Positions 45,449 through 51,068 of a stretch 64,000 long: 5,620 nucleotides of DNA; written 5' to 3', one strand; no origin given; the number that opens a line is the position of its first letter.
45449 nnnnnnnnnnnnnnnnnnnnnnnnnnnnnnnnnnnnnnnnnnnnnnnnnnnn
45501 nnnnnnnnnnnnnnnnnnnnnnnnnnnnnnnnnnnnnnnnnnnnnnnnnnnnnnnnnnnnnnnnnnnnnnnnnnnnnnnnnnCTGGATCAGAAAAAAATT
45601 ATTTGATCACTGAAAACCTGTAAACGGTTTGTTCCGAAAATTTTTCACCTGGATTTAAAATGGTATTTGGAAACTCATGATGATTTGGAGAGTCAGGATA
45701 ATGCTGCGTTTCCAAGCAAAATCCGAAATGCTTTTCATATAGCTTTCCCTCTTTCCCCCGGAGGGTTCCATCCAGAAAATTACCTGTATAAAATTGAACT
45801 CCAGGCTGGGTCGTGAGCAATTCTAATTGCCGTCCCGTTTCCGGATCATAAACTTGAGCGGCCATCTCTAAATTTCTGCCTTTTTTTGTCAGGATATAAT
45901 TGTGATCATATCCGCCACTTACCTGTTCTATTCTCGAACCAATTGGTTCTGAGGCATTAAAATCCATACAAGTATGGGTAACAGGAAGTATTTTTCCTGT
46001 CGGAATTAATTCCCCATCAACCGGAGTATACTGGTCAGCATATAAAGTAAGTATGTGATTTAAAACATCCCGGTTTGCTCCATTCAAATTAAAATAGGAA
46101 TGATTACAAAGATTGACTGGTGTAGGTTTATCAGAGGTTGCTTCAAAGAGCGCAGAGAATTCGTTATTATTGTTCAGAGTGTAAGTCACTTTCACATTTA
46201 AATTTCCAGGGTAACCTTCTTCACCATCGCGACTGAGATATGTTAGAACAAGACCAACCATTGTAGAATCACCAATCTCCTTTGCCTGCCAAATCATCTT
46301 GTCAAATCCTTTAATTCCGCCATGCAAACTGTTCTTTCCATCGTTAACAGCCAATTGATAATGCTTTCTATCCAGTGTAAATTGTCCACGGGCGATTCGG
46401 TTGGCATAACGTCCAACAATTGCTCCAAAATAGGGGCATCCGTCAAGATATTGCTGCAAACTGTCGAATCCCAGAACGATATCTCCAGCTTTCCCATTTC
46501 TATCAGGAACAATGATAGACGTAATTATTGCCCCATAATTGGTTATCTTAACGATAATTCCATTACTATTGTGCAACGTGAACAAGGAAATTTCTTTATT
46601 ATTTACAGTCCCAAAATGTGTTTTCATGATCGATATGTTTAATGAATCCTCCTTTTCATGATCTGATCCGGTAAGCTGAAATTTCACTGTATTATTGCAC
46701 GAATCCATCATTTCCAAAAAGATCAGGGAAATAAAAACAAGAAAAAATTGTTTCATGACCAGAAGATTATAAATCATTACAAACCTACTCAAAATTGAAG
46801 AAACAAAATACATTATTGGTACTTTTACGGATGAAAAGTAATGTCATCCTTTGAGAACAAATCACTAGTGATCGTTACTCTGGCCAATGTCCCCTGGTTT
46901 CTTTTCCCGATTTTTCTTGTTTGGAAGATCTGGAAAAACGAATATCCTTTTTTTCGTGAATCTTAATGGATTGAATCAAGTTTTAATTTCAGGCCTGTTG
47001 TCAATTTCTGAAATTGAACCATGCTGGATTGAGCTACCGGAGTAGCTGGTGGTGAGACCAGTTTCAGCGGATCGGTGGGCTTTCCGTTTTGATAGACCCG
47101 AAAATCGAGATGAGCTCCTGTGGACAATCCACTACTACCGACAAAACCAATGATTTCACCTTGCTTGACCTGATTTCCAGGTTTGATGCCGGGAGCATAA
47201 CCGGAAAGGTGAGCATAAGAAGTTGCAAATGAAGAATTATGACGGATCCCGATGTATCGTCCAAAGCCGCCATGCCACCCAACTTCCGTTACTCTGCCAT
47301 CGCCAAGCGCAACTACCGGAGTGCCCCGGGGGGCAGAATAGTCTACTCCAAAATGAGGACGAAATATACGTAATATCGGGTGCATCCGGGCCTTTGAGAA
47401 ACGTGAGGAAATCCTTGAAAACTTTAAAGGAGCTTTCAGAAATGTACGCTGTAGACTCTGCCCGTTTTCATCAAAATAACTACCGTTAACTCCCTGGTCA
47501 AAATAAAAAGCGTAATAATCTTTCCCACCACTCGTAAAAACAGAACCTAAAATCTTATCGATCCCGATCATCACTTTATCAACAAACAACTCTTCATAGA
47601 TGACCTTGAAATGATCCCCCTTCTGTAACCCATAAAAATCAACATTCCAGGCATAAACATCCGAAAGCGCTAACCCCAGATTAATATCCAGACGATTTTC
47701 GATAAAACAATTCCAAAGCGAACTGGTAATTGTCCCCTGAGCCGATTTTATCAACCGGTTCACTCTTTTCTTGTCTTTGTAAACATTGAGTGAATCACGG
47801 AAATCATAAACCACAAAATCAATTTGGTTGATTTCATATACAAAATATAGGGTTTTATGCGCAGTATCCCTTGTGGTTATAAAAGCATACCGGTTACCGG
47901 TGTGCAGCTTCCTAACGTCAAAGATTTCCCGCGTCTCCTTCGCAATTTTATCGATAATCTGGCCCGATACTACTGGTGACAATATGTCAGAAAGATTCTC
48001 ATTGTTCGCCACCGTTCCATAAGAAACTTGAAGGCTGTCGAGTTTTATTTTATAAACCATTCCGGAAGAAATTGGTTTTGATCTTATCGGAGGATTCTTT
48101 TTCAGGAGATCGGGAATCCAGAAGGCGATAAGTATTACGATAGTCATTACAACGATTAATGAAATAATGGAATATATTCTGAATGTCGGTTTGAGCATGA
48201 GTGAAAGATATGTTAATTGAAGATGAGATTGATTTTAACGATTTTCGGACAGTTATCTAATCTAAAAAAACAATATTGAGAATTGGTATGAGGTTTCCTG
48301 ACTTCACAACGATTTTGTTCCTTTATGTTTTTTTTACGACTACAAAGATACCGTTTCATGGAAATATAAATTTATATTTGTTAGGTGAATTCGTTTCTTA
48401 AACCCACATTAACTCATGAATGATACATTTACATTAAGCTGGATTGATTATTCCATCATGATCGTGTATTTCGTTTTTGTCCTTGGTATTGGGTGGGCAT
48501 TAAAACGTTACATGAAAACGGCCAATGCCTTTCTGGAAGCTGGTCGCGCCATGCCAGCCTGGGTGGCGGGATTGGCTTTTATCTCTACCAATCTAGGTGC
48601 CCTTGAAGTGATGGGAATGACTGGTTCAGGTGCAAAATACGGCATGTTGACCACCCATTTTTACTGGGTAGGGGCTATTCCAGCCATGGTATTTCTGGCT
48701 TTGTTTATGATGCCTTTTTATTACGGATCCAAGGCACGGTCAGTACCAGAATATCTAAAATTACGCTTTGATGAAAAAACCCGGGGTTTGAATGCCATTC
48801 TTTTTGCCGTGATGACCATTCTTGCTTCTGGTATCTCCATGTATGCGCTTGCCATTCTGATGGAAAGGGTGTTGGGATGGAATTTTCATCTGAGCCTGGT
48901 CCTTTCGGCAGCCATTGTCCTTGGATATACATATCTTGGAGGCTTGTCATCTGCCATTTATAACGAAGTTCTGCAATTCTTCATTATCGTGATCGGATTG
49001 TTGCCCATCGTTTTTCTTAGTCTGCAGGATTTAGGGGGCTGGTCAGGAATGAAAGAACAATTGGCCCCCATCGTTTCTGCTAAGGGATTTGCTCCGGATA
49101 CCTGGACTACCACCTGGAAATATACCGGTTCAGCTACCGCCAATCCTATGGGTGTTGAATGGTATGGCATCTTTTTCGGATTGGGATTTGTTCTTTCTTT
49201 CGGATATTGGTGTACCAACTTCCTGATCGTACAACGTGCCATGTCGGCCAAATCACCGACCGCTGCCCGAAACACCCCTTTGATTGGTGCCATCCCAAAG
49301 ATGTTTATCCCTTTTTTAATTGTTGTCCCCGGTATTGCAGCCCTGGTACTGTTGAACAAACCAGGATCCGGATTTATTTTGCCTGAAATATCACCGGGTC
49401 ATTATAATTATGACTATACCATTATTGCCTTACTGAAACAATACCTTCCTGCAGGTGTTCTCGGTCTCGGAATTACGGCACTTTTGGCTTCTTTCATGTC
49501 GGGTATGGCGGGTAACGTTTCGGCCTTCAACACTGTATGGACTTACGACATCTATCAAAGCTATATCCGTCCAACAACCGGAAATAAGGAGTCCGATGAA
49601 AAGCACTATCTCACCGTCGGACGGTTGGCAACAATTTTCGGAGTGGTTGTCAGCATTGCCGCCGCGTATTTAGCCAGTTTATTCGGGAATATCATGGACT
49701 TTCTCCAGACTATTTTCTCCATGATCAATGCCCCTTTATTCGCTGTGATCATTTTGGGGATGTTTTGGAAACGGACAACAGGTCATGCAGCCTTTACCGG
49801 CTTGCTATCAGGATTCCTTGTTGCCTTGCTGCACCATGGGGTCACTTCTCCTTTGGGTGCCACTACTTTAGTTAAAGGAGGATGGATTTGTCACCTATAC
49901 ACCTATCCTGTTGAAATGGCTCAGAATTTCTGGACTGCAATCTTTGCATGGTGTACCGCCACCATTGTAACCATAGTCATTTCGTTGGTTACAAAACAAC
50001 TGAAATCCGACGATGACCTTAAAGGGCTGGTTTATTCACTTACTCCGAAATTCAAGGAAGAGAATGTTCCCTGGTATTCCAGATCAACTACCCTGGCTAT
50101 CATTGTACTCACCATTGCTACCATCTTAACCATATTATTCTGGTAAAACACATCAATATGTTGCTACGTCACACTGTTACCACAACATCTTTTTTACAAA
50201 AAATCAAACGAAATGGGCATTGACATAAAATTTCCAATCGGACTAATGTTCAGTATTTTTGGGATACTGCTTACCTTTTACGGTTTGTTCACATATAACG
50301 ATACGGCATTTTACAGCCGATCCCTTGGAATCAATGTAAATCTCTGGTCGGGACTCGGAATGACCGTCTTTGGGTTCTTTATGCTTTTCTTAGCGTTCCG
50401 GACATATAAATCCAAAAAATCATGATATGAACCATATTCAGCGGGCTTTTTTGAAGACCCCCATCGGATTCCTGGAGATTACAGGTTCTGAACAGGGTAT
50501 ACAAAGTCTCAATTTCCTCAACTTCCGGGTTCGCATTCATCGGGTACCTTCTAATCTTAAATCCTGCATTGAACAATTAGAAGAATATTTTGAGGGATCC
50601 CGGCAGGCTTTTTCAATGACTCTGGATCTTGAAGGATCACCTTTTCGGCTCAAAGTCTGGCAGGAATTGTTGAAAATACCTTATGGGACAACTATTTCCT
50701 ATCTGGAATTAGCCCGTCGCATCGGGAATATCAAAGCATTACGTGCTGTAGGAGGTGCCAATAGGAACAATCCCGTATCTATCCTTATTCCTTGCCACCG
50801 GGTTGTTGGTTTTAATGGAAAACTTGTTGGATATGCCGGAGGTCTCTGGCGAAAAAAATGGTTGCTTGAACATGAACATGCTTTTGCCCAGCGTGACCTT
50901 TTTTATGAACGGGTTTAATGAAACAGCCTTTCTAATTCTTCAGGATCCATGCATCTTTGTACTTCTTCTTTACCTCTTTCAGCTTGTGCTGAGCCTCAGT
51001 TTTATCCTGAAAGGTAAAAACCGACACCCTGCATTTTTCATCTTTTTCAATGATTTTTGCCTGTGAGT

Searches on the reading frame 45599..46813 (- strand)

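Call 24: search_protein_families(library=pfam, proteins=[window:45599-46813:-], max_evalue=0.001)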
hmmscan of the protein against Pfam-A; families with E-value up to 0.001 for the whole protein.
window:45599-46813:- (404 aa): 1 family
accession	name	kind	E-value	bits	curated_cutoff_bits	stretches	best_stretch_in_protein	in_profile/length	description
PF01263.26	Aldose_epim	-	1.8e-95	320.2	27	1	77-399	2-299/299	Aldose 1-epimerase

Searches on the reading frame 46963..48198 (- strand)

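Call 24: search_protein_families(library=pfam, proteins=[window:46963-48198:-], max_evalue=0.001)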
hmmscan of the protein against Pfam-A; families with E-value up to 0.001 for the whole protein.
window:46963-48198:- (411 aa): 2 families
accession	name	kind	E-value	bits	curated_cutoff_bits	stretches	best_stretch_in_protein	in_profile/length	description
PF01551.29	Peptidase_M23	-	8.2e-30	103.3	28.7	1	281-377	2-96/96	Peptidase family M23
PF19425.4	Csd3_N2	-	1.9e-15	57.3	27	1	153-268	9-121/122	Csd3 second domain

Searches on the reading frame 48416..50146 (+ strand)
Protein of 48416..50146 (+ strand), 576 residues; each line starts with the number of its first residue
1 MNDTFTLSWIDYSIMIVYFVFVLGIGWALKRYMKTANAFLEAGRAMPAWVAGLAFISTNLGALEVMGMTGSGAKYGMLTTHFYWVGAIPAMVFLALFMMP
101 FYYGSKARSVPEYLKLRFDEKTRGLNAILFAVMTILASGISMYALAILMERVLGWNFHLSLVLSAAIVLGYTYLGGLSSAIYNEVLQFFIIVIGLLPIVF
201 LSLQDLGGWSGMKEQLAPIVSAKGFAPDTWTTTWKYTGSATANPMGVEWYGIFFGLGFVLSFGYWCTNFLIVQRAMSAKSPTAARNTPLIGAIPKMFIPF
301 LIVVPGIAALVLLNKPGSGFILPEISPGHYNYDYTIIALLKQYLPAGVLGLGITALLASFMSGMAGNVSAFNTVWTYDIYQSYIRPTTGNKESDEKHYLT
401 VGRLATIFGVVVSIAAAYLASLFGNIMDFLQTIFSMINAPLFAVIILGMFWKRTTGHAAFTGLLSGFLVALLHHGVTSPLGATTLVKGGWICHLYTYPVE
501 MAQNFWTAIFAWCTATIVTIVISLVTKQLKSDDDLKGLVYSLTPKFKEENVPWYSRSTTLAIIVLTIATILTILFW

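Call 57: search_protein_families(library=pfam, proteins=[window:48416-50146:+], max_evalue=0.0001)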
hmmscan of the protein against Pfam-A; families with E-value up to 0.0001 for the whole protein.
window:48416-50146:+ (576 aa): 1 family
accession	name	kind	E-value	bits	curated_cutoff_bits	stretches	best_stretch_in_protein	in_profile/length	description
PF00474.23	SSF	-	6.7e-52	177.2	22.8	1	40-466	2-406/406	Sodium:solute symporter family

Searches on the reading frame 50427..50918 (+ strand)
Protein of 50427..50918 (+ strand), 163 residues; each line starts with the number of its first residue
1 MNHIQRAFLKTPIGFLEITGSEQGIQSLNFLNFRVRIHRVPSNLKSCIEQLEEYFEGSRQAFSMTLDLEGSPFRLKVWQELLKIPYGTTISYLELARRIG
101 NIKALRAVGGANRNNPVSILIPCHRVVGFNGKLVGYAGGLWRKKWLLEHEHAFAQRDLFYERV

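Call 57: search_protein_families(library=pfam, proteins=[window:50427-50918:+], max_evalue=0.0001)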
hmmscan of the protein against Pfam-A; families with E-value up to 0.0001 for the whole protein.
window:50427-50918:+ (163 aa): 2 families
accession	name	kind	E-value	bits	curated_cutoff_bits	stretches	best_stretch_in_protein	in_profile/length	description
PF01035.26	DNA_binding_1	-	1.5e-33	114.9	27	1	72-151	1-80/81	6-O-methylguanine DNA methyltransferase, DNA binding domain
PF02870.21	Methyltransf_1N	-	1.8e-10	41.6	21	1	6-68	3-71/71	6-O-methylguanine DNA methyltransferase, ribonuclease-like domain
